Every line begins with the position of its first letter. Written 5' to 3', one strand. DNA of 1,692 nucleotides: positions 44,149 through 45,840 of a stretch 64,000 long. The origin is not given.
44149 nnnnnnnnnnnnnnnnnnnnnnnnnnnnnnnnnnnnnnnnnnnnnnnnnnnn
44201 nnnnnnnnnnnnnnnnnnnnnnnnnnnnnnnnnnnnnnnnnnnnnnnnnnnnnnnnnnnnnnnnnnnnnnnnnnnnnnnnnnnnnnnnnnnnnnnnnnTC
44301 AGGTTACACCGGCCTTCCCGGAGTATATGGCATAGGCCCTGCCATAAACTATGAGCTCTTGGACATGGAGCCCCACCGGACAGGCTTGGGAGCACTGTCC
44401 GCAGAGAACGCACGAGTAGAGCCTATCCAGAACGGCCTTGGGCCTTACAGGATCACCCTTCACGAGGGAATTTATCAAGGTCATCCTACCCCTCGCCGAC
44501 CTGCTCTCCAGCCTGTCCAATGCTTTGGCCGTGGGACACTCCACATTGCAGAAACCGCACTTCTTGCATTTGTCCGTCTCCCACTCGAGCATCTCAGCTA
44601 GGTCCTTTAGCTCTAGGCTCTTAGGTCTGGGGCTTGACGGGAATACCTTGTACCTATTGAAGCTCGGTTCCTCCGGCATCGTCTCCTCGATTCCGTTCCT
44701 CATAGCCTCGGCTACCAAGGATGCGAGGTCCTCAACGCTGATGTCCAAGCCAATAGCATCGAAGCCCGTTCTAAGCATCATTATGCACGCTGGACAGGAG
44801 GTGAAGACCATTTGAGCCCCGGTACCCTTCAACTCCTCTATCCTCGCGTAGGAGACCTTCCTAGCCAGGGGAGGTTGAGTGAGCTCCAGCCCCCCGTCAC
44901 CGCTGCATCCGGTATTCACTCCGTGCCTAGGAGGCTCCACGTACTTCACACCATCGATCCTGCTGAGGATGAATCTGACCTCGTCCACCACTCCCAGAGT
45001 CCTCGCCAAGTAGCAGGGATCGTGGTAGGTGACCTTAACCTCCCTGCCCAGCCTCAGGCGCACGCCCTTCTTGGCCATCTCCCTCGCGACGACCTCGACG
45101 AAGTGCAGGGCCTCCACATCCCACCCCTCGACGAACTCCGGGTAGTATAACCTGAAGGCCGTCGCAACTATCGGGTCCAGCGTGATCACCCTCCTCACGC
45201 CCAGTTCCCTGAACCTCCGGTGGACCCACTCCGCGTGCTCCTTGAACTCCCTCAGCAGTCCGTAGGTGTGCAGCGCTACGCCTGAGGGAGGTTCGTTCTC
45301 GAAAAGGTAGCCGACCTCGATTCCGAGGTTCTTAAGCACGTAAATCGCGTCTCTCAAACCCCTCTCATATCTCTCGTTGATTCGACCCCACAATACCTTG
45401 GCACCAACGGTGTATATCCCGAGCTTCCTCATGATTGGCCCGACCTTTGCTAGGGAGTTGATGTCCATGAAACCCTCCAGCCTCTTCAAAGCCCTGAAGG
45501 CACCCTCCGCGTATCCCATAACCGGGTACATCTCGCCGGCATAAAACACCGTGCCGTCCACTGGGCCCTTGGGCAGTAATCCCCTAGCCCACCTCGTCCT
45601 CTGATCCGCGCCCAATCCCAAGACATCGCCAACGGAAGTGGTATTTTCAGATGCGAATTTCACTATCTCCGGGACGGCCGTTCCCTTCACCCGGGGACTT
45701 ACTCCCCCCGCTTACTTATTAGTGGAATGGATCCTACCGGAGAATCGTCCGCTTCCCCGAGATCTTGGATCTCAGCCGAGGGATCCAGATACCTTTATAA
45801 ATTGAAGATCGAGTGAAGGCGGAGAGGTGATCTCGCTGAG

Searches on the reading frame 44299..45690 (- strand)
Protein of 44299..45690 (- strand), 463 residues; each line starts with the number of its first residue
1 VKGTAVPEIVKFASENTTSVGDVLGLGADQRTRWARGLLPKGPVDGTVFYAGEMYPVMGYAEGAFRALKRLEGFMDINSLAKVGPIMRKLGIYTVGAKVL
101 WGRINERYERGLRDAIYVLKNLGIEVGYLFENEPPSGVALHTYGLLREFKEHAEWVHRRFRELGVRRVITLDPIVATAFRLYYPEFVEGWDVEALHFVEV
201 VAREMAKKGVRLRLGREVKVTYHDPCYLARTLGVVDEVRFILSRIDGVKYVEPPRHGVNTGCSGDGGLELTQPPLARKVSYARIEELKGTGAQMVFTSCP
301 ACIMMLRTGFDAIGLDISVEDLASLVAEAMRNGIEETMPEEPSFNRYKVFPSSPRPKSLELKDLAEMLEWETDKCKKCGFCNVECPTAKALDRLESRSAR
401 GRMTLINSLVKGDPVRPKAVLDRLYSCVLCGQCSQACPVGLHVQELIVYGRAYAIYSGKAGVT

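Call 60: search_protein_families(library=pfam, proteins=[window:44299-45690:-], max_evalue=0.00001)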
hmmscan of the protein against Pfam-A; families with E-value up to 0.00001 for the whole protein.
window:44299-45690:- (463 aa): 6 families
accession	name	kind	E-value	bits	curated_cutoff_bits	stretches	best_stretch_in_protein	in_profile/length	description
PF02754.22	CCG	-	6.7e-13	49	20.6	1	220-307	1-85/85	Cysteine-rich domain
PF13183.11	Fer4_8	-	3e-11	44.1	27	1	372-441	2-68/68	4Fe-4S dicluster domain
PF12838.12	Fer4_7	-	8.4e-08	33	27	1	374-440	1-51/52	4Fe-4S dicluster domain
PF13534.11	Fer4_17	-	1.3e-07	32.5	22.2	1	374-442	1-61/61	4Fe-4S dicluster domain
PF12837.12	Fer4_6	-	1.8e-07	31.2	25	0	369-387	3-21/24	4Fe-4S binding domain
PF00037.32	Fer4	-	6.1e-07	29.4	21.1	0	427-440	8-21/24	4Fe-4S binding domain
